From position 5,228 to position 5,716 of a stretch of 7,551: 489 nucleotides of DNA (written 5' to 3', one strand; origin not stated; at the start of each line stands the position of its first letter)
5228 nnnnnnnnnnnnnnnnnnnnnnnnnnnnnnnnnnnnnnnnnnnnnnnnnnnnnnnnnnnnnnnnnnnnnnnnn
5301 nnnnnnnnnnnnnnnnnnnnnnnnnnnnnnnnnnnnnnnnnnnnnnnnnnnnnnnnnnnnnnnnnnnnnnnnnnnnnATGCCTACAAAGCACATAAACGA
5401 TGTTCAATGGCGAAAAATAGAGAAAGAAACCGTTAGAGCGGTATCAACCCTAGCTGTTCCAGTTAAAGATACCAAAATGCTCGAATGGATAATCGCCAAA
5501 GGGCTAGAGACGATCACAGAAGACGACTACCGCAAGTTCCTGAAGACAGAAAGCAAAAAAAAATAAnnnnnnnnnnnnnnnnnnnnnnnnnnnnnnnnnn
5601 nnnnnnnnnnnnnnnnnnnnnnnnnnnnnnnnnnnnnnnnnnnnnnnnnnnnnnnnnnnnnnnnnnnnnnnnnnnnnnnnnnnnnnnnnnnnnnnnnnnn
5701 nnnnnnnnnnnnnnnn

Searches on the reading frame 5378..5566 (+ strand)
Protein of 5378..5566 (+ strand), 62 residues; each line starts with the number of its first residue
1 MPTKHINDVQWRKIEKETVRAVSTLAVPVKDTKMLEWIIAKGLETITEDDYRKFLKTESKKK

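Call 6: search_protein_families(library=pfam, proteins=[window:5378-5566:+], max_evalue=0.1)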
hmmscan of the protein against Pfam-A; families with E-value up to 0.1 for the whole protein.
window:5378-5566:+ (62 aa): 1 family
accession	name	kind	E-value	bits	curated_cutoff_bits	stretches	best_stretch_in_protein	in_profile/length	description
PF19301.5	LigXa_C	-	0.077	12.6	27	1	16-58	125-169/304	LigXa C-terminal domain like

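Call 23: find_homologous_proteins(query=window:5378-5563:+, max_evalue=0.001)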
Query window:5378-5563:+ (62 aa): 35 proteins with E <= 0.001 among 35 candidates.
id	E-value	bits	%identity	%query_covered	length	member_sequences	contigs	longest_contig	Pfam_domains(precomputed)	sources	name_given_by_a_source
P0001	3.5e-32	126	100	98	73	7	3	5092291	-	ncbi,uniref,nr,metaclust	ncbi:hypothetical protein [Citrobacter koseri]|uniref:Repressor n=1 Tax=Citrobacter koseri TaxID=545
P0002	4.2e-32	125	100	100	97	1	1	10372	-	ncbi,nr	ncbi:hypothetical protein [Citrobacter koseri]|nr:hypothetical protein [Citrobacter koseri]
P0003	2.5e-28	114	100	90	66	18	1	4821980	-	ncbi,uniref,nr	ncbi:hypothetical protein [Escherichia coli]|uniref:hypothetical protein n=1 Tax=Escherichia coli Ta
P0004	1.0e-27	112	85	100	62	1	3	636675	-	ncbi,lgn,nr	ncbi:hypothetical protein P4P50_002429 [Salmonella enterica]|nr:hypothetical protein [Salmonella ent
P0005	2.5e-27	110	85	100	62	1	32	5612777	-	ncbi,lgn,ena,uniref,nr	ncbi:hypothetical protein CI499_004644 [Salmonella enterica subsp. enterica serovar Braenderup]|unir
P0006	3.4e-27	110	84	100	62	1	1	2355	-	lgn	-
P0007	3.4e-27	110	84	100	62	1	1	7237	-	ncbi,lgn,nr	ncbi:hypothetical protein B9U77_26410 [Salmonella enterica]|nr:hypothetical protein [Salmonella ente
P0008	3.4e-27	110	84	100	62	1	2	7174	-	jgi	jgi:hypothetical protein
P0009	5.8e-27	109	84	100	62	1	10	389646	-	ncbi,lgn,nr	ncbi:hypothetical protein E3H06_01600 [Salmonella enterica]|nr:hypothetical protein [Salmonella ente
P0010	1.4e-26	108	81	100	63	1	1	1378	-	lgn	-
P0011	1.9e-26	108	82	100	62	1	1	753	-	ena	-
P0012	2.4e-26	107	82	100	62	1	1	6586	-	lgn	-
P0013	5.6e-25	103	82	100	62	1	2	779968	-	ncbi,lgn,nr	ncbi:hypothetical protein RLQ96_000811 [Salmonella enterica subsp. enterica serovar Muenchen]|nr:hyp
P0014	7.1e-25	103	77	100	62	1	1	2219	-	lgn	-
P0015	8.7e-25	102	85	87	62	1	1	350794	-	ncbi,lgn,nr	ncbi:hypothetical protein FQW43_00010 [Salmonella enterica subsp. enterica serovar Enteritidis]|nr:h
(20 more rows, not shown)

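Call 24: search_protein_families(library=phrogs, proteins=[window:5378-5563:+], max_evalue=0.01)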
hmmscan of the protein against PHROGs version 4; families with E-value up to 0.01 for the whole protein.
window:5378-5563:+ (62 aa): 1 family
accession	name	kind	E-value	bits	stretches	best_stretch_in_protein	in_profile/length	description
phrog_5219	-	unknown function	5.1e-26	91.4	1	1-62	2-63/63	-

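Call 29: find_related_loci(query=A2, collection=genome_contigs, flank=3000)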
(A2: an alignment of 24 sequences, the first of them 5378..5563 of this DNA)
Query A2 (62 aa) in genome_contigs; peptide patterns used: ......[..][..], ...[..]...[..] (x = any residue, [..] = any of these).
69 stretches matched a pattern; 35 encode a relative of the query (tblastn E <= 1e-3); 35 distinct loci.
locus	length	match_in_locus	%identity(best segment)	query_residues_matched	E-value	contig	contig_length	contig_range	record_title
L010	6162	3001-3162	70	1-54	1e-21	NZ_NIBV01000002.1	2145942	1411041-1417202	Xenorhabdus szentirmaii DSM 16338 Xsze_2, whole genome shotgun sequence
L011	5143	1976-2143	61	1-56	8e-20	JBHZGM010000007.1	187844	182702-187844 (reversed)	Pseudomonas sp. CR1201 NODE_7_length_187844_cov_38.503455, whole genome shotgun sequence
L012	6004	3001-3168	59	1-56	8e-19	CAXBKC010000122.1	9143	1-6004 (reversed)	MAG TPA_asm: uncultured Oleiphilus sp. isolate ERR2762141_binner13_Refined_12 genome assembly, contig: ERZ3421844.6994,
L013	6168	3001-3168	59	1-56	1e-18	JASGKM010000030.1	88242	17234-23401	MAG: Pseudomonas sp. isolate 5N591 JMF-2111-06-0005.ont.bin.591_29, whole genome shotgun sequence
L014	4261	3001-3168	57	1-56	9e-19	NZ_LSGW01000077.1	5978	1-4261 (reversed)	Aeromonas salmonicida subsp. salmonicida strain ATCC 33658 Contig_60, whole genome shotgun sequence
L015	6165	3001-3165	55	1-55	1e-17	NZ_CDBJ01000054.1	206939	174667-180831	Aeromonas rivuli strain DSM 22539, whole genome shotgun sequence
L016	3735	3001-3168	55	1-56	2e-17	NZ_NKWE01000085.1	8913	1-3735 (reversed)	Aeromonas sobria strain PAQ091014-5 2088_S9_L001_R1_001_contig_85, whole genome shotgun sequence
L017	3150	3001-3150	62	1-50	3e-17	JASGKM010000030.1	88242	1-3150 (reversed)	MAG: Pseudomonas sp. isolate 5N591 JMF-2111-06-0005.ont.bin.591_29, whole genome shotgun sequence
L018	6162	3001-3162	56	1-54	6e-17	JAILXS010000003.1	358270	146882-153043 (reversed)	MAG: Neptuniibacter sp. isolate PBSAgamm2 PBSAgamm2_contig_3, whole genome shotgun sequence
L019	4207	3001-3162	56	1-54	6e-17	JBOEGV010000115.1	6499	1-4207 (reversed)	MAG: Neptuniibacter sp. isolate PBSAgam5 PBSA13b_contig_7727, whole genome shotgun sequence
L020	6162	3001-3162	57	1-54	6e-17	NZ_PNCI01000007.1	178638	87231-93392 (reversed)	Pseudoalteromonas rubra strain S2676 S2676_S28_L001_R1_001__paired__contig_7, whole genome shotgun sequence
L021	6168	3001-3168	54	1-56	8e-17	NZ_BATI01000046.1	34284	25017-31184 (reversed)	Aquipseudomonas alcaligenes NBRC 14159, whole genome shotgun sequence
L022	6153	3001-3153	61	1-51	2e-16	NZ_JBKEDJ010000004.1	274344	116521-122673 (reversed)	MAG: Shewanella sp. isolate VLC_023 c_000001490487, whole genome shotgun sequence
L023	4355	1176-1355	53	1-60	3e-16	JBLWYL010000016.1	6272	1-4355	MAG: Kangiella sp. isolate EA27-05 A27maxbin.012RE.5K@16, whole genome shotgun sequence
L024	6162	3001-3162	52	1-54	4e-16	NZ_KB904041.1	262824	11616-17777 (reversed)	Rodentibacter pneumotropicus DSM 21403 A3GEDRAFT_scaffold_1.2, whole genome shotgun sequence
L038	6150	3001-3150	40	1-50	3e-8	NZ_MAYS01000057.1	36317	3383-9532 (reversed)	Candidatus Erwinia dacicola strain IL contig_15, whole genome shotgun sequence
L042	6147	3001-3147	39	1-49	9e-7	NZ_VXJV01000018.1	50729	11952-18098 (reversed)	Salmonella enterica subsp. diarizonae strain CCUG 30040T contig_0000018, whole genome shotgun sequence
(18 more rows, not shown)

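Call 34: search_dna_similar(query=window:5378-5563:+, collection=phages, mode=protein, max_evalue=0.01, max_rows=30)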
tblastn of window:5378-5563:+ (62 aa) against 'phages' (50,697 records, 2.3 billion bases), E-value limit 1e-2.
Records with a match: 2; places in all: 2; records where one place covers at least 80% of the query: 2.
Best place of each record, by identity: <60% 2.
By first word of the organism name: Phage 1; Inovirus 1.
By host as written in the record: - 1; Homo sapiens 1.
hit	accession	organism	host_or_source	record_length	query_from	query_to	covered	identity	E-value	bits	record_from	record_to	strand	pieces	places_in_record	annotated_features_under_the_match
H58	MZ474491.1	Phage silverpheasant213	cloacal swab from silver pheasant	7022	1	56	90%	51.8%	9e-13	66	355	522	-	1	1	hypothetical protein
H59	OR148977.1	Inovirus D_HF32_91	Homo sapiens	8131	1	56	90%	44.6%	4e-10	58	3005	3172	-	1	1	hypothetical protein (x2)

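Call 41: predict_structure(alignment_id=A3)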
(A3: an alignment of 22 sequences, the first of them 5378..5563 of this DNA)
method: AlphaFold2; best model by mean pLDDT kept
length: 62 residues; sequences in the alignment: 22
mean_pLDDT: 69.8   pTM: 0.32
mean pLDDT of the five models: 69.8, 69.6, 68.3, 65.4, 64.3
residues with pLDDT >= 90: 0; 70-90: 32; 50-70: 28; < 50: 2
segments of 3 or more residues with pLDDT < 50: none
pLDDT, mean of each block of 10 residues (from residue 1): 68 83 64 71 75 63 47
secondary structure, 60 per line:
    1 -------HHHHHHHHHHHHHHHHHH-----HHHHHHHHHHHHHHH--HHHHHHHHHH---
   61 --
elements in order: H8-25 H31-45 H48-57

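Call 42: search_solved_structures(query=A3, max_evalue=10, show_alignments=2)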
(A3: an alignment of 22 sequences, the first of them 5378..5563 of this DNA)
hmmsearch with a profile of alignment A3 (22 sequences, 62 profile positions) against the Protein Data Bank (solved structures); distinct sequences matched with E-value up to 10: 8.
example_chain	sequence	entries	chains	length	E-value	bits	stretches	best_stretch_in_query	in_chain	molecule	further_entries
5cwj_A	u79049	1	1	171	0.47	13.8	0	17-44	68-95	Designed helical repeat protein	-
3mx9_A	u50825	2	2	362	0.76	13.1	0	6-26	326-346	Protein scV3V2(G19S) | scV3V2(G19S)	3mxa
2m7k_A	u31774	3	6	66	1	12.7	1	14-54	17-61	Calcium-binding protein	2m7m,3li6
1eku_A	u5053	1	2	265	1.2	12.4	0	39-61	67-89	Interferon gamma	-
2jnx_A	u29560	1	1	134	1.3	12.4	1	15-40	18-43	Calcium binding protein 2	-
1lab_A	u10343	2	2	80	1.3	12.3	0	15-42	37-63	DIHYDROLIPOAMIDE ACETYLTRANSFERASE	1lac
1fyh_A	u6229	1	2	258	1.9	11.9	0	39-61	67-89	Interferon gamma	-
6w2v_A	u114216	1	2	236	5.7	10.3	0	17-44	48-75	Junction 23 DHR14-DHR18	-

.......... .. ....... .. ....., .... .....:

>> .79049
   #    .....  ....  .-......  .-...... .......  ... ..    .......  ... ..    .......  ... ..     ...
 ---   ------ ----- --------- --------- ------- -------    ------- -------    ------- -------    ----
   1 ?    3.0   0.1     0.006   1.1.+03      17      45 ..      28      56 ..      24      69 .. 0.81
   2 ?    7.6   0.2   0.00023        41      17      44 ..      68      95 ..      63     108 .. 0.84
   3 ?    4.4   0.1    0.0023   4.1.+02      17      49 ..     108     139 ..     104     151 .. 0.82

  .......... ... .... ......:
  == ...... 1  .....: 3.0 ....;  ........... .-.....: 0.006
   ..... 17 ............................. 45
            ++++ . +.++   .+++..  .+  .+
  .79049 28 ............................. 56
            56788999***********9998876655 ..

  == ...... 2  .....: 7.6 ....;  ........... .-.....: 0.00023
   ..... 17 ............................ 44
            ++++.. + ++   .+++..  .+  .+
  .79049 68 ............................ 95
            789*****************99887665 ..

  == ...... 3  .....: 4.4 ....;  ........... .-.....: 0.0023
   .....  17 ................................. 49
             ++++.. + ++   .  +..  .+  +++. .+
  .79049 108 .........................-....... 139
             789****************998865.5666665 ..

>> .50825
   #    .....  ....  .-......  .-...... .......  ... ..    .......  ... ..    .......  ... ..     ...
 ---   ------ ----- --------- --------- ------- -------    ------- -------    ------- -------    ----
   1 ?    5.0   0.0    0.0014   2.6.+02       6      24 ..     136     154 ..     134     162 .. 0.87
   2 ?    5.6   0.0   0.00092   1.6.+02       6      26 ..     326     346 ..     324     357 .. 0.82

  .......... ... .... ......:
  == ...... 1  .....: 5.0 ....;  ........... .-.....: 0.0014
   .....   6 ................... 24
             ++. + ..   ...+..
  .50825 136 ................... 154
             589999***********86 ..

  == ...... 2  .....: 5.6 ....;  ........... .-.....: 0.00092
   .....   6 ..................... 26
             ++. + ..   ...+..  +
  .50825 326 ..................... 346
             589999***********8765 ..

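Call 44: search_protein_families(library=pfam, proteins=[L038:3001-3400:+, L042:3001-3400:+, window:5378-5563:+], max_evalue=1)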
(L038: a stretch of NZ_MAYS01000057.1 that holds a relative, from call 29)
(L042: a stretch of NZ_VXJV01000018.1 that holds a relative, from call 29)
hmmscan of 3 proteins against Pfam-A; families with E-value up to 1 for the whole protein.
L038:3001-3400:+ (133 aa): 1 family
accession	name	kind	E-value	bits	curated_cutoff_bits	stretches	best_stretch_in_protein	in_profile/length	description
PF01140.25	Gag_MA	-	0.023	15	30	1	39-96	14-66/113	Matrix protein (MA), p15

L042:3001-3400:+ (133 aa): 4 families
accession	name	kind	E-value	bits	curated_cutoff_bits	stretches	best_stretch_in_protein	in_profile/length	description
PF08433.16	KTI12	-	0.019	14.9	22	1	97-121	6-30/271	Chromatin associated protein KTI12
PF01583.26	APS_kinase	-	0.14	12.6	21.1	1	97-132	7-42/152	Adenylylsulphate kinase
PF02283.22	CobU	-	0.21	11.6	27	1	97-124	3-31/168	Cobinamide kinase / cobinamide phosphate guanyltransferase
PF13555.12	AAA_29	-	0.24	11.6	27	1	86-111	16-41/61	P-loop containing region of AAA domain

window:5378-5563:+ (62 aa): 1 family
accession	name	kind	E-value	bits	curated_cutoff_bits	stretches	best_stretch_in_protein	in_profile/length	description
PF19301.5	LigXa_C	-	0.077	12.6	27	1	16-58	125-169/304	LigXa C-terminal domain like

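Call 46: fold_search(model_id=the predicted structure, library=pdb)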
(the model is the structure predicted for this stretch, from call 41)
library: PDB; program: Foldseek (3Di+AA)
matches with E <= 10: 1; with E <= 0.001: 0
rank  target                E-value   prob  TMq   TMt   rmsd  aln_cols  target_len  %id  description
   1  4mbe_F                7.0e+00  0.09  0.37  0.28  14.2        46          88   20  Sac3:Sus1:Cdc31:Nup1 complex (released 2014-07-02)

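Call 51: list_cluster_members(proteins=[window:5378-5563:+, P0001, window:5759-6022:+])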
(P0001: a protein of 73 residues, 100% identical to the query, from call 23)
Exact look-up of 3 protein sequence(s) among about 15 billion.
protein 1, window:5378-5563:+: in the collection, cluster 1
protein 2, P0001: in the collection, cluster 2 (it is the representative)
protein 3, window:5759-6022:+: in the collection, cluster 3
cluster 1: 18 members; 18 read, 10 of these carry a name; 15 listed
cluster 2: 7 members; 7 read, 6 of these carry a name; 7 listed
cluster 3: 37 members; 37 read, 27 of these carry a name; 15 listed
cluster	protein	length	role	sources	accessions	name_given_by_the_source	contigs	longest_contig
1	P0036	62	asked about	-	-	TPA: hypothetical protein I8438_005407 [Serratia marcescens] | Repressor n=4 Tax=Enterobacterales TaxID=91347 RepID=A0AA44NF47_CITFR | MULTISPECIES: hypothetical protein [Enterobacterales]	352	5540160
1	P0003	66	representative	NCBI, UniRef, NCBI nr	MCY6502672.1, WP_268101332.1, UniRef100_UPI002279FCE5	hypothetical protein [Escherichia coli] | hypothetical protein n=1 Tax=Escherichia coli TaxID=562 RepID=UPI002279FCE5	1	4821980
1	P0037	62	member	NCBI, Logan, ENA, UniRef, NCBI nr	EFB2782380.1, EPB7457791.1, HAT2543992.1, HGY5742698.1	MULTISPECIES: hypothetical protein [Enterobacteriaceae] | hypothetical protein n=1 Tax=Enterobacteriaceae TaxID=543 RepID=UPI0005304A7E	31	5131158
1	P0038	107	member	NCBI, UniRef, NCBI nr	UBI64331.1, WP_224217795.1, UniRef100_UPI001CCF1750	hypothetical protein GF111_26655 [Serratia sp. HRI] | hypothetical protein n=1 Tax=Serratia TaxID=613 RepID=UPI001CCF1750 | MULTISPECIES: hypothetical protein [Serratia]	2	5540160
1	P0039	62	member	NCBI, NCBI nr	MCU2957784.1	hypothetical protein N8S96_09890 [Enterobacter hormaechei subsp. xiangfangensis] | hypothetical protein [Enterobacter hormaechei subsp. xiangfangensis]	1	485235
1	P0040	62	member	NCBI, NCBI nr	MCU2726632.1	hypothetical protein N8Q78_09670 [Enterobacter hormaechei subsp. xiangfangensis] | hypothetical protein [Enterobacter hormaechei subsp. xiangfangensis]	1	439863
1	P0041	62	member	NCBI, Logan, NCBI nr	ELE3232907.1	hypothetical protein RLQ99_004208 [Salmonella enterica subsp. enterica serovar Muenchen] | hypothetical protein [Salmonella enterica subsp. enterica serovar Muenchen]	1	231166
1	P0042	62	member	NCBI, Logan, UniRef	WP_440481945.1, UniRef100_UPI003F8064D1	hypothetical protein [Serratia marcescens] | hypothetical protein n=1 Tax=Serratia marcescens TaxID=615 RepID=UPI003F8064D1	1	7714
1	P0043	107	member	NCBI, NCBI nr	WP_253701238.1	hypothetical protein [Citrobacter koseri]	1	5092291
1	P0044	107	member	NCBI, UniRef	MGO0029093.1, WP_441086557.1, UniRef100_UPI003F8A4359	hypothetical protein ACTMUX_12650 [Enterobacter hormaechei] | hypothetical protein n=1 Tax=Enterobacter hormaechei TaxID=158836 RepID=UPI003F8A4359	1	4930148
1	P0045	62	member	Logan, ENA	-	-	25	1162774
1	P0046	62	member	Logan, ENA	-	-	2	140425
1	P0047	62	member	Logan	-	-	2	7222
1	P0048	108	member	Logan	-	-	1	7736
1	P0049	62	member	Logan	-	-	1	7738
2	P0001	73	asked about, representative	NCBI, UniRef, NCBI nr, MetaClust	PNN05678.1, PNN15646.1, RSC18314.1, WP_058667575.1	hypothetical protein [Citrobacter koseri] | Repressor n=1 Tax=Citrobacter koseri TaxID=545 RepID=A0AAQ1A5B2_CITKO | status=active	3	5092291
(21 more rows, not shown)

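Call 56: search_protein_representatives(alignment_id=A3)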
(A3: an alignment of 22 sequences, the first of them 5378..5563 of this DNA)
Query: 22 sequences, 62 profile positions. Proteins with E-value up to 0.001 (for the whole library): 135; up to 1e-10: 66; up to 1e-30: 0. The best 135 are listed.
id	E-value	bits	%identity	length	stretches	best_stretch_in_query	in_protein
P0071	2.1e-24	101.4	-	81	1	1-58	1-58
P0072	2.5e-24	101.1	-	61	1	1-60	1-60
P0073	4.2e-23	97.3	-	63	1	1-60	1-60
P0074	3.2e-22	94.4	-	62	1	1-61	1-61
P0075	6.8e-22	93.4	-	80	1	1-61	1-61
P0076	1.1e-21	92.7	-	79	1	2-58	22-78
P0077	1.4e-21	92.4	-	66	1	1-51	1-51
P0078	1.0e-20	89.6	-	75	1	1-58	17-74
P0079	1.6e-20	89.0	-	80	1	2-58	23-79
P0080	9.1e-20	86.6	-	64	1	1-59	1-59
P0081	6.4e-18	80.6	-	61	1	1-59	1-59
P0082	9.0e-18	80.2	-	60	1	1-58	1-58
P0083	2.2e-17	78.9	-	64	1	1-60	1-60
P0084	4.5e-17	77.9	-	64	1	1-62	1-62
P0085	1.8e-16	76.0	-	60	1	1-58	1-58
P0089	1.1e-15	73.5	-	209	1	1-57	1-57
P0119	2.0e-12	63.0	-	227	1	1-58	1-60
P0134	7.9e-11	57.9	-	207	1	1-58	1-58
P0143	3.6e-10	55.8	-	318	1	1-52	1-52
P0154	2.5e-09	53.1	-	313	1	1-50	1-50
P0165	3.2e-08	49.6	-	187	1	1-48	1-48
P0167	5.3e-08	48.9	-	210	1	1-53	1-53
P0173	2.1e-07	46.9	-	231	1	1-47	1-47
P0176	7.0e-07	45.3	-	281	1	1-48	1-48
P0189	5.9e-06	42.3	-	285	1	1-47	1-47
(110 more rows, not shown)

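Call 60: search_protein_families(library=pfam, proteins=[P0089, P0119, P0134, P0143, P0154, P0165, P0167, P0173, P0176, P0189], max_evalue=0.01)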
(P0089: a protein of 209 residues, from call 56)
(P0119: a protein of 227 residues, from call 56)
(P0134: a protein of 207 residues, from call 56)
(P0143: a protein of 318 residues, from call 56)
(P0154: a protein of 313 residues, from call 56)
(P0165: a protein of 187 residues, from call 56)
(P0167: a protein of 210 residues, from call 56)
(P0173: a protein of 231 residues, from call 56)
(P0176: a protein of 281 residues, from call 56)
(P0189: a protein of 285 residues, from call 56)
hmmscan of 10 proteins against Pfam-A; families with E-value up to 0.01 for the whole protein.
P0089 (209 aa): 0 families

P0119 (227 aa): 0 families

P0134 (207 aa): 6 families
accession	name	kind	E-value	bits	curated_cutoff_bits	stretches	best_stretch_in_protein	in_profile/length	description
PF01637.24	ATPase_2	-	5.3e-06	26.8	33.2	1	91-204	19-115/225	ATPase domain predominantly from Archaea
PF00005.33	ABC_tran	-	0.0031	18.6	25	0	88-201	7-101/137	ABC transporter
PF13191.12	AAA_16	-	0.0038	18.2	32.6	1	80-128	10-60/167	AAA ATPase domain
PF01926.29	MMR_HSR1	-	0.0063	17.1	21.9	0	96-115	3-22/113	50S ribosome-binding GTPase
PF00009.33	GTP_EFTU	-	0.0082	16.2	26.5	0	95-146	6-58/188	Elongation factor Tu GTP binding domain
PF25201.1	nSTAND6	-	0.01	16.3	27.7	0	85-119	11-45/148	Novel STAND NTPase 6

P0143 (318 aa): 0 families

P0154 (313 aa): 0 families

P0165 (187 aa): 1 family
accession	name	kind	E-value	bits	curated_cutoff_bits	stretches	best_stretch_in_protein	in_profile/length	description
PF01926.29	MMR_HSR1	-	0.0092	16.5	21.9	0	99-118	3-22/113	50S ribosome-binding GTPase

P0167 (210 aa): 0 families

P0173 (231 aa): 2 families
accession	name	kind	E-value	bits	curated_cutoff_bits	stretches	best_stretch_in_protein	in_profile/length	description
PF01637.24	ATPase_2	-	0.00044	20.6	33.2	1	85-142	9-64/225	ATPase domain predominantly from Archaea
PF03205.20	MobB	-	0.0012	19.2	26.6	1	98-161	1-67/133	Molybdopterin guanine dinucleotide synthesis protein B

P0176 (281 aa): 7 families
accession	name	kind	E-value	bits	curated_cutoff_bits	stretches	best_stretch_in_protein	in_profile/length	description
PF25199.1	nSTAND_NTPase5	-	1.1e-05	25.8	34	1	86-185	31-129/145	Novel STAND NTPase 5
PF13191.12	AAA_16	-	0.00018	22.5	32.6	1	87-212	15-124/167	AAA ATPase domain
PF01935.23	DUF87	-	0.0017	18.9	23.2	1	100-145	27-69/220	Helicase HerA, central domain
PF07728.20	AAA_5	-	0.0023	18.4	22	1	99-132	2-35/139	AAA domain (dynein-related subfamily)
PF13401.12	AAA_22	-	0.0028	18.4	27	1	96-136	5-45/130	AAA domain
PF20720.3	nSTAND3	-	0.0051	17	27.2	0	98-138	19-59/155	Novel STAND NTPase 3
PF01637.24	ATPase_2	-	0.0087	16.3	33.2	0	86-155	10-78/225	ATPase domain predominantly from Archaea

P0189 (285 aa): 0 families

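Call 65: find_related_loci(query=A5, collection=viral_contigs, flank=2500)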
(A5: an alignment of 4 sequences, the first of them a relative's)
Query A5 (60 aa) in viral_contigs; peptide patterns used: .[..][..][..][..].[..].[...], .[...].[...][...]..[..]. (x = any residue, [..] = any of these).
24 stretches matched a pattern; 3 encode a relative of the query (tblastn E <= 1e-3); 3 distinct loci.
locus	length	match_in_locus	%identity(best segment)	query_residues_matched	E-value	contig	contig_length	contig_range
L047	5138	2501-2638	70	1-46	4e-17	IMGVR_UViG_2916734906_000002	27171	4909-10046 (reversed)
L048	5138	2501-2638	65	1-46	3e-16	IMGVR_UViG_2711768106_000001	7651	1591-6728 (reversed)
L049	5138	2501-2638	65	1-46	8e-16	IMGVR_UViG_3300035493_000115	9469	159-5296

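Call 66: find_related_loci(query=A6, collection=viral_contigs, flank=2500)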
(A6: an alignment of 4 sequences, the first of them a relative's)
Query A6 (60 aa) in viral_contigs; peptide patterns used: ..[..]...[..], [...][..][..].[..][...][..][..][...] (x = any residue, [..] = any of these).
147 stretches matched a pattern; 7 encode a relative of the query (tblastn E <= 1e-3); 7 distinct loci.
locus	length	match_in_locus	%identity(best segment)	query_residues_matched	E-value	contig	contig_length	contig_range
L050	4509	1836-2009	53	1-58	7e-18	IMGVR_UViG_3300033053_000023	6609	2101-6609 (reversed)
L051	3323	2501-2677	49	1-59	3e-16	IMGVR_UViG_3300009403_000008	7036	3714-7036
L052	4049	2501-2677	49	1-59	3e-16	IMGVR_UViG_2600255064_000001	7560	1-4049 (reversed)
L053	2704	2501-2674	48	1-58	8e-16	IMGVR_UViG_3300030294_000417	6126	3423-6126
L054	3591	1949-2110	52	1-54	2e-15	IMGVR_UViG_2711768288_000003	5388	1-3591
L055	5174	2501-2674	48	1-58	5e-15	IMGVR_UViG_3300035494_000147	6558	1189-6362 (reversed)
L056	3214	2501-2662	41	1-53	7e-13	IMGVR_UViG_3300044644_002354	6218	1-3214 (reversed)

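Call 78: find_homologous_proteins(query=A3, max_evalue=0.001)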
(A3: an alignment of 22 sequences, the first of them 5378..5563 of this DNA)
Query A3 (22 sequences) (62 aa, profile of the alignment): 591 proteins with E <= 0.001 among 1515 candidates; the best 120 are listed.
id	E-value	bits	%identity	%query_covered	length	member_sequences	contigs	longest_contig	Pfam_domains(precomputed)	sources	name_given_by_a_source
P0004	1.2e-31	126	85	100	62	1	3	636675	-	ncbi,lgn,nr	ncbi:hypothetical protein P4P50_002429 [Salmonella enterica]|nr:hypothetical protein [Salmonella ent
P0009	1.3e-31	126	84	100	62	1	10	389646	-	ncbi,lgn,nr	ncbi:hypothetical protein E3H06_01600 [Salmonella enterica]|nr:hypothetical protein [Salmonella ente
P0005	1.6e-31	126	85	100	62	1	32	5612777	-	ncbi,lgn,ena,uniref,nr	ncbi:hypothetical protein CI499_004644 [Salmonella enterica subsp. enterica serovar Braenderup]|unir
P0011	1.8e-31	126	82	100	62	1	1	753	-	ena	-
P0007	1.9e-31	126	84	100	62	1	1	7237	-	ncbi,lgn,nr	ncbi:hypothetical protein B9U77_26410 [Salmonella enterica]|nr:hypothetical protein [Salmonella ente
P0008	3.8e-31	125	84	100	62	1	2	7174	-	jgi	jgi:hypothetical protein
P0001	4.4e-31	124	100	98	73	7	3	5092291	-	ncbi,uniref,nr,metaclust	ncbi:hypothetical protein [Citrobacter koseri]|uniref:Repressor n=1 Tax=Citrobacter koseri TaxID=545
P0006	7.1e-31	124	84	100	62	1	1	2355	-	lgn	-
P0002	8.4e-31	124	100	100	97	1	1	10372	-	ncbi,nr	ncbi:hypothetical protein [Citrobacter koseri]|nr:hypothetical protein [Citrobacter koseri]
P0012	8.9e-31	123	82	100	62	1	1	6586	-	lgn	-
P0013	1.1e-30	123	82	100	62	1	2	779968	-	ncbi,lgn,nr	ncbi:hypothetical protein RLQ96_000811 [Salmonella enterica subsp. enterica serovar Muenchen]|nr:hyp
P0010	1.4e-30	123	81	100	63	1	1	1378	-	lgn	-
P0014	4.4e-30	121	77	100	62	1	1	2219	-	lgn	-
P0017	1.2e-29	120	77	100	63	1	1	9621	-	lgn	-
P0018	2.0e-29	119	77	100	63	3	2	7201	-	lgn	-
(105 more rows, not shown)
